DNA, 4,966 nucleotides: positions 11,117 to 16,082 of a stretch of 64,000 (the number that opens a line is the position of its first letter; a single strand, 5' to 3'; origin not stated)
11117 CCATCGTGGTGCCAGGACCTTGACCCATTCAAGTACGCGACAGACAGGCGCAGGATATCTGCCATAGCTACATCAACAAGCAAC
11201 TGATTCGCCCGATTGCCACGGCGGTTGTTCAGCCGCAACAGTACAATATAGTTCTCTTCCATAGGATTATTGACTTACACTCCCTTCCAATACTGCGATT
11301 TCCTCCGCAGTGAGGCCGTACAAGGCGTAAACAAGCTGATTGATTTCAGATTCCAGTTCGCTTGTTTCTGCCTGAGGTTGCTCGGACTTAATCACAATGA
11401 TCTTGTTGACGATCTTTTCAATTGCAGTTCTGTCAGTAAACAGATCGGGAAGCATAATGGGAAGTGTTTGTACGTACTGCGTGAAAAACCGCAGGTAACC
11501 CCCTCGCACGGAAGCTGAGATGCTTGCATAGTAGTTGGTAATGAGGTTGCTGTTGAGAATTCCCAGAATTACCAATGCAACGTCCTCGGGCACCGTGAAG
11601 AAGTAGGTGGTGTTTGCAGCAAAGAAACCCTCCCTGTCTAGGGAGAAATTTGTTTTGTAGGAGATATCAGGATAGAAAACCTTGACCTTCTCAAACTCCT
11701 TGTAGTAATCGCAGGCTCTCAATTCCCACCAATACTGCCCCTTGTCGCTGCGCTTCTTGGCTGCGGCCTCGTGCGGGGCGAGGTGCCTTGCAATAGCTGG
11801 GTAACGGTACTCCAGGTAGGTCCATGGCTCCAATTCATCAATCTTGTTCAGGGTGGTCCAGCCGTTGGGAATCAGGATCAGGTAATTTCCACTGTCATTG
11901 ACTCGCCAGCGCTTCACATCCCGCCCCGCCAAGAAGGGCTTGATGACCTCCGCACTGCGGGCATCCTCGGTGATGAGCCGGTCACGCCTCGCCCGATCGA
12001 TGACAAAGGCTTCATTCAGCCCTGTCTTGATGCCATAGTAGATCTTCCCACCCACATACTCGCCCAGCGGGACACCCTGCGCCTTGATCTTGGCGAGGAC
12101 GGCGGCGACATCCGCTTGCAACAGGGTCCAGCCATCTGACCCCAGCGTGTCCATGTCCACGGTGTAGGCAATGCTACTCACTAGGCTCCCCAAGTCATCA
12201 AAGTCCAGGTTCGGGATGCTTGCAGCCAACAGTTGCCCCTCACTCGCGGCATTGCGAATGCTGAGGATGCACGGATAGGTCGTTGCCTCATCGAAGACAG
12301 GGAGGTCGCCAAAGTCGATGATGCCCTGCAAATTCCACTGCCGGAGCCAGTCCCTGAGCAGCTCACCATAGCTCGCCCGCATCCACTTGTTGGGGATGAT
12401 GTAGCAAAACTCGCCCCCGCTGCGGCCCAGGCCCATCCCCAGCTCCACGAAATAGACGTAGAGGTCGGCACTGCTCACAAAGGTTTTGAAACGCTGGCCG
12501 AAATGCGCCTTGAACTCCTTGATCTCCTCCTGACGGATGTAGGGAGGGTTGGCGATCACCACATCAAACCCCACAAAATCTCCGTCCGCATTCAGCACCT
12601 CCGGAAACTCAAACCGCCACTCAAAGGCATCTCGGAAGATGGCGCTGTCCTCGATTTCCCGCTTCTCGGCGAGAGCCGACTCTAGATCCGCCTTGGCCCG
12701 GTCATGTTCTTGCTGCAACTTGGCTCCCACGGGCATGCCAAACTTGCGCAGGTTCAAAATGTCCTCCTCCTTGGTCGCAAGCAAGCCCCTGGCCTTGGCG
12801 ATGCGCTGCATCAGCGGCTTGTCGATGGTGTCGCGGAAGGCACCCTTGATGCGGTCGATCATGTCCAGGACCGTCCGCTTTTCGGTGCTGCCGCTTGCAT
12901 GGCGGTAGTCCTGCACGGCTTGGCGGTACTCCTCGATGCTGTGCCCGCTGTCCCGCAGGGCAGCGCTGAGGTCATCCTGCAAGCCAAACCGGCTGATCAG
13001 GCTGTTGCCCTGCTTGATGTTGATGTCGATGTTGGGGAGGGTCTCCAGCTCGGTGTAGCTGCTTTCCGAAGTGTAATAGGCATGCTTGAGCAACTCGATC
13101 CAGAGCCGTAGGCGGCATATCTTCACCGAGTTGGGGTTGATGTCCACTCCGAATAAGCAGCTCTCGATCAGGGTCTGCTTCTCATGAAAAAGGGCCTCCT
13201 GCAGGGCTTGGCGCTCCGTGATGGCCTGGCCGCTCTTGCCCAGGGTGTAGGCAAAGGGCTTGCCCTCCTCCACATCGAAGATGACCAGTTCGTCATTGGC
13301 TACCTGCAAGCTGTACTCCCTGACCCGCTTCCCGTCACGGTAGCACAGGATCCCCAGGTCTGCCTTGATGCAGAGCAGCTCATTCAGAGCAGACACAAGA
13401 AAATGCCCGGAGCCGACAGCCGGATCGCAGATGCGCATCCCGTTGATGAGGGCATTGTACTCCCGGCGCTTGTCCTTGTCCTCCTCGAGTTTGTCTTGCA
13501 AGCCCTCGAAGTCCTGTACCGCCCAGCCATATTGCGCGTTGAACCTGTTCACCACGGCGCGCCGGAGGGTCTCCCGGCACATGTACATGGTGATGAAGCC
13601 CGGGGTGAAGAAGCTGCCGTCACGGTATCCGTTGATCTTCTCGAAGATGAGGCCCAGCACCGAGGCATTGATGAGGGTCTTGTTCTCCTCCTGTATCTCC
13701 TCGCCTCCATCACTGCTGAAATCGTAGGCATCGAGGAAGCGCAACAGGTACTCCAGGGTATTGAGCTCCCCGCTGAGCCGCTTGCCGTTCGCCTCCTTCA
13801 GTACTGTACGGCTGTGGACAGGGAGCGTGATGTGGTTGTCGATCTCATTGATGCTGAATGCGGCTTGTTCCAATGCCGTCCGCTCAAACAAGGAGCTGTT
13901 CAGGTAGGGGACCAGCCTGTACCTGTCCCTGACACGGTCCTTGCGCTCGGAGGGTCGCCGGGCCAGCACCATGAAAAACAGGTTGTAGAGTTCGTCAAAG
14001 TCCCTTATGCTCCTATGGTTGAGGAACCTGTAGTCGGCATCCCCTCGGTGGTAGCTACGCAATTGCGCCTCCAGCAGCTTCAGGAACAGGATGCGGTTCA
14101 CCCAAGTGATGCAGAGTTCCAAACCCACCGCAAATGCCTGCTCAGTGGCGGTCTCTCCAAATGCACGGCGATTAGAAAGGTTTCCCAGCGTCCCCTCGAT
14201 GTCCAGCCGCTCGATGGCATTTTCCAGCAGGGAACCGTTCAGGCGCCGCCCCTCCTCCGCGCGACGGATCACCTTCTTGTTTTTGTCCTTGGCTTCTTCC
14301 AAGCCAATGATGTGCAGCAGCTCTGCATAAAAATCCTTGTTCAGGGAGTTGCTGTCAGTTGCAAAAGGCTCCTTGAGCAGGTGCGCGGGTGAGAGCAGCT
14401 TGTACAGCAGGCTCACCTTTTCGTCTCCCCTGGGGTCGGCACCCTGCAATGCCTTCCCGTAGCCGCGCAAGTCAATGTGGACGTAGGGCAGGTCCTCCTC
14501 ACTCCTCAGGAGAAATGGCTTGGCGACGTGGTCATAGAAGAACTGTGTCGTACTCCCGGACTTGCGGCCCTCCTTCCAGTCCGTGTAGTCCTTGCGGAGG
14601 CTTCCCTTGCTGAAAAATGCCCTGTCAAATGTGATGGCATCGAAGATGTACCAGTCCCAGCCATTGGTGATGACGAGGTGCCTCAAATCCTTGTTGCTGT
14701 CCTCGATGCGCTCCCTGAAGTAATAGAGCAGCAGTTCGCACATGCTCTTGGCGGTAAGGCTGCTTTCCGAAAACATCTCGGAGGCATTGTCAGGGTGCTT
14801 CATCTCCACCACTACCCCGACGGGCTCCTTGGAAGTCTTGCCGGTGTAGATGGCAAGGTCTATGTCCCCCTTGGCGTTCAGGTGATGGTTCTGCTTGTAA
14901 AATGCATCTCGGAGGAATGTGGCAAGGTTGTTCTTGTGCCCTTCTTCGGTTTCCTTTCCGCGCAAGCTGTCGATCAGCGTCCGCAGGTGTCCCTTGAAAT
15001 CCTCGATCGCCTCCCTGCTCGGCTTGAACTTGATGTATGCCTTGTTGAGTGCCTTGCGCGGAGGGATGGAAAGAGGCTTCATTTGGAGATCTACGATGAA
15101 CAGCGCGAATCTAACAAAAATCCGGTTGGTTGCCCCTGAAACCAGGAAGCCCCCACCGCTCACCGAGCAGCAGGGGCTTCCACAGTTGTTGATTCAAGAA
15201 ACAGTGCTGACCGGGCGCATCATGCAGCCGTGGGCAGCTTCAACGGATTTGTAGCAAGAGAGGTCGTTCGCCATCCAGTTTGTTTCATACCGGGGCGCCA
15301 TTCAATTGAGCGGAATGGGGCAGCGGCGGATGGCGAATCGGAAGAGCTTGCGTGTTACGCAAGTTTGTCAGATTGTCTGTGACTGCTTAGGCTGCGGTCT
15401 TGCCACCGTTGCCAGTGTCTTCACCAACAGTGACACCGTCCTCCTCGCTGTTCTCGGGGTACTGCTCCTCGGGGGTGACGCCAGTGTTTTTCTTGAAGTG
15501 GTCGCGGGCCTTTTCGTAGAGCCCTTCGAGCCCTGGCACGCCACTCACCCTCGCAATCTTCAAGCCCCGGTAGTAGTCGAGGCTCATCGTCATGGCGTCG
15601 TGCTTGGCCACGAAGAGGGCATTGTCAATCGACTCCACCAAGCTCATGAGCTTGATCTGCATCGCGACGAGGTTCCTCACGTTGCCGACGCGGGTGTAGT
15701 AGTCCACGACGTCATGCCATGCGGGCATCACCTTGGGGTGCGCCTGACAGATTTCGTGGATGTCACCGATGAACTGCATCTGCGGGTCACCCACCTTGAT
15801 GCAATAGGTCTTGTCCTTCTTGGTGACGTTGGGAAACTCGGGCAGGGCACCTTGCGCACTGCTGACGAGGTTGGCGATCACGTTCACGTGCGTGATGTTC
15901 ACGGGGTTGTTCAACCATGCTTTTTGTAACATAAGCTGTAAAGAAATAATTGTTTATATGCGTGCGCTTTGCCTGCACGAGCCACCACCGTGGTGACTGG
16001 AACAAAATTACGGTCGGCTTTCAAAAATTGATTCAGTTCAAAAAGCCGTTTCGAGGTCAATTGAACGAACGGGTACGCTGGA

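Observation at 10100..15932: Type IIG restriction-modification enzyme co-transcribed with a TIR-domain protein in a low-GC islet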

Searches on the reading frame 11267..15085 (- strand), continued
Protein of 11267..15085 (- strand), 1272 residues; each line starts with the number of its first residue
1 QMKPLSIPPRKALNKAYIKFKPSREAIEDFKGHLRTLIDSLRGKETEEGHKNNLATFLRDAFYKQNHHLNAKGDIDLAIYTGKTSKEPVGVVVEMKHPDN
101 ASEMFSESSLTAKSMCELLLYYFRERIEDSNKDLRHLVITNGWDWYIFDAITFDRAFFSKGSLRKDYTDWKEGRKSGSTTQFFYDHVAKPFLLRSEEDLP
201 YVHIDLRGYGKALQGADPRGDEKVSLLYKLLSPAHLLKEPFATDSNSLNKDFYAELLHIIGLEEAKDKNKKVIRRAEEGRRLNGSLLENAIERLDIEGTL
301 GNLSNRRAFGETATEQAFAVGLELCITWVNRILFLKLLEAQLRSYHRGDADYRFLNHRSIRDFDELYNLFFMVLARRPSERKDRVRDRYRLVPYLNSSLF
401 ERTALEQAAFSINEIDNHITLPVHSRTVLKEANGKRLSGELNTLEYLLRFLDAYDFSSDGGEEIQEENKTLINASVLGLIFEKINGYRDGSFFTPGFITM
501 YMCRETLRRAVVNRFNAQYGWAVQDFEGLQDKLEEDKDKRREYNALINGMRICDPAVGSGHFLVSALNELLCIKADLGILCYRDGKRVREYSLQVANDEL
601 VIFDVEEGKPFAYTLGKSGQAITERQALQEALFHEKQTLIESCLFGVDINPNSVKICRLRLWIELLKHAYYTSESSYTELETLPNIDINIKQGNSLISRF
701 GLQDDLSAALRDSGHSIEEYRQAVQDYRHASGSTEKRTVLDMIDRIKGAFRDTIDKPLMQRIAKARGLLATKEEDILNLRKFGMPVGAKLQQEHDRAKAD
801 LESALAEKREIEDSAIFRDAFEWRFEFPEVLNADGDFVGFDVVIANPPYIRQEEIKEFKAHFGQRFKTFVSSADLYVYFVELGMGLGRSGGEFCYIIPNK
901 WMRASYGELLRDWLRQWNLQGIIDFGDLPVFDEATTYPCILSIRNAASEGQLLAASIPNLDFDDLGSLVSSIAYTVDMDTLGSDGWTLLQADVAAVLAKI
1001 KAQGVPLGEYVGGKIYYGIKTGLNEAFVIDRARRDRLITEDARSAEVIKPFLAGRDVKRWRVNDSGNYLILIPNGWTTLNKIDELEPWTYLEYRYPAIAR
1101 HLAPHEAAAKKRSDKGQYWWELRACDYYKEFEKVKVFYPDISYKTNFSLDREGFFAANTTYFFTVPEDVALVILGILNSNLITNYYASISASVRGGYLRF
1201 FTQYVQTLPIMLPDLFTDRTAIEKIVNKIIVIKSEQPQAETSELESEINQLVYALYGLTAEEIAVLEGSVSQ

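Call 67: find_encoding_contigs(protein=P0015, flank=8000)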
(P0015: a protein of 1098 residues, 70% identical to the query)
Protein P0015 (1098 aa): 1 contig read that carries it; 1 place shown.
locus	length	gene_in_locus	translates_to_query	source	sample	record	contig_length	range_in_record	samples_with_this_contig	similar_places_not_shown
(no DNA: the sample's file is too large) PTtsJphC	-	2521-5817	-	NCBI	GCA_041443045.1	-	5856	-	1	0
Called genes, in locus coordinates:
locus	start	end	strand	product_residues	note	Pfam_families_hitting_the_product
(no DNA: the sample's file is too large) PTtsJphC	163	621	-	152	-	-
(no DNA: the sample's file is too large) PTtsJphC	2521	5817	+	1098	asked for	PF23653:DUF7149, PF25120:DUF7814, PF02384:N6_Mtase (faint), PF20473:MmeI_Mtase (faint), PF07669:Eco57I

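Call 68: find_encoding_contigs(protein=P0018, flank=8000)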
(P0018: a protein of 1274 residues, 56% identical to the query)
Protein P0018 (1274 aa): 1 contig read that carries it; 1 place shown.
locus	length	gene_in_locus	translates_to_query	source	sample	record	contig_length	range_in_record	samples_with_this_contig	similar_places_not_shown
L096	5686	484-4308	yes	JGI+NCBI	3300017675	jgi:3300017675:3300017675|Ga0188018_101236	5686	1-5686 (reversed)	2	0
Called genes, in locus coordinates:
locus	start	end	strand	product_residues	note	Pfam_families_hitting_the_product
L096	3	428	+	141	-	?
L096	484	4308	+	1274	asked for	PF23653:DUF7149, PF25120:DUF7814, PF20473:MmeI_Mtase (weak), PF07669:Eco57I, PF12950:TaqI_C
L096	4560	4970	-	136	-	PF00072:Response_reg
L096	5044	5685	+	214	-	?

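Call 70: search_protein_families(library=pfam, proteins=[L095:3874-4710:+, L096:5044-5685:+, L096:3-428:+], max_evalue=0.1)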
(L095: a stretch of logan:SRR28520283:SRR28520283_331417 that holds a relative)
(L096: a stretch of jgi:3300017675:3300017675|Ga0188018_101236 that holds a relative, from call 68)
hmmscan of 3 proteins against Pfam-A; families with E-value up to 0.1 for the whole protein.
L095:3874-4710:+ (279 aa): 2 families
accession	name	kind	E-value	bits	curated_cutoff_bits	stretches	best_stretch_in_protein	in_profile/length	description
PF13460.12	NAD_binding_10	-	0.027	14.8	27.2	1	102-169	51-115/184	NAD(P)H-binding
PF19778.5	RE_endonuc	-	0.061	13.6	23.4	0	65-132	46-106/108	Endonuclease domain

L096:5044-5685:+ (214 aa): 0 families

L096:3-428:+ (141 aa): 0 families

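Call 71: search_protein_families(library=padloc, proteins=[L095:3874-4710:+, L094:3952-4929:+, L093:6290-7801:+], max_evalue=0.01)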
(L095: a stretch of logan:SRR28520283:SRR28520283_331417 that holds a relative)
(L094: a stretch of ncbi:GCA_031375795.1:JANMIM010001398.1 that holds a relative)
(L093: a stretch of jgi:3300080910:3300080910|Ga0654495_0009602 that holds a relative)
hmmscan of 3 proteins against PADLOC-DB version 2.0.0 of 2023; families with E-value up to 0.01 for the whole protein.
L095:3874-4710:+ (279 aa): 0 families

L094:3952-4929:+ (326 aa): 2 families
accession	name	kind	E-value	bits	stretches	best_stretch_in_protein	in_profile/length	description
PDLC02343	AbiC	-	0.0018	15.8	0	242-301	174-233/306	AbiC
PDLC02351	AbiP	-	0.0094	14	0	82-117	16-51/223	AbiP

L093:6290-7801:+ (504 aa): 0 families

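Call 103: search_solved_structures(query=window:11267-15085:-, max_evalue=0.00001)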
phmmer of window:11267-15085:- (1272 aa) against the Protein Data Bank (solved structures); distinct sequences matched with E-value up to 0.00001: 3.
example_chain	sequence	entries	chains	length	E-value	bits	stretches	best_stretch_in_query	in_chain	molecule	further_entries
7qw5_A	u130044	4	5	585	2.5e-17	65.2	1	1015-1257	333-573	Modification methylase BseCI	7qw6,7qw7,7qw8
8cxz_A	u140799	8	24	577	4.4e-15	57.8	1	840-1251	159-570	Site-specific DNA-methyltransferase (adenine-specific)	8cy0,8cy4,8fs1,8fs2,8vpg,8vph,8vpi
7lni_A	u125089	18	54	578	4.5e-15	57.7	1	840-1251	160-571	Site-specific DNA-methyltransferase (adenine-specific)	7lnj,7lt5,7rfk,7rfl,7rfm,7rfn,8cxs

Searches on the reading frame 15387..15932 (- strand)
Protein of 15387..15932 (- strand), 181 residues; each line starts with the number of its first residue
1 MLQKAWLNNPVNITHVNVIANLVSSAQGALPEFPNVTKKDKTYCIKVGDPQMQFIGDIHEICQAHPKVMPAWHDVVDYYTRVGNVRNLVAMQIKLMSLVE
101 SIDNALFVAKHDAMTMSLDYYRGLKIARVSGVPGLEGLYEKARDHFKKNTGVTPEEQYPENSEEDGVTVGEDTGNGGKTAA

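Call 3: search_protein_families(library=pfam, proteins=[window:15387-15932:-], max_evalue=0.01)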
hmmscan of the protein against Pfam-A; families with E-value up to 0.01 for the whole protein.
window:15387-15932:- (181 aa): 0 families

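Call 4: search_protein_families(library=padloc, proteins=[window:15387-15932:-], max_evalue=0.01)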
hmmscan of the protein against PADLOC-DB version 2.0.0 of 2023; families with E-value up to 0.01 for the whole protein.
window:15387-15932:- (181 aa): 0 families

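Call 6: search_protein_families(library=ncbifam, proteins=[window:15387-15932:-], max_evalue=0.01)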
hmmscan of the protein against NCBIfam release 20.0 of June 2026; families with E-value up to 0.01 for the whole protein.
window:15387-15932:- (181 aa): 0 families

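Call 77: search_protein_families(library=phrogs, proteins=[window:15387-15932:-], max_evalue=0.01)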
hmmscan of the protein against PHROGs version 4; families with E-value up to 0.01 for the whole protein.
window:15387-15932:- (181 aa): 1 family
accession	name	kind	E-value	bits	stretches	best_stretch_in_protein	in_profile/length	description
phrog_33448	-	unknown function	0.0012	20.2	1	25-109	12-97/114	-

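Call 101: search_solved_structures(query=window:15387-15929:-, max_evalue=1)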
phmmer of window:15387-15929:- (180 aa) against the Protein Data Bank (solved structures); distinct sequences matched with E-value up to 1: 1.
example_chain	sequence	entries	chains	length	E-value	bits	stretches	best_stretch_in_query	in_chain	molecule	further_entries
5cux_A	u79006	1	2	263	0.83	12.8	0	40-78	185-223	Acidocalcisomal pyrophosphatase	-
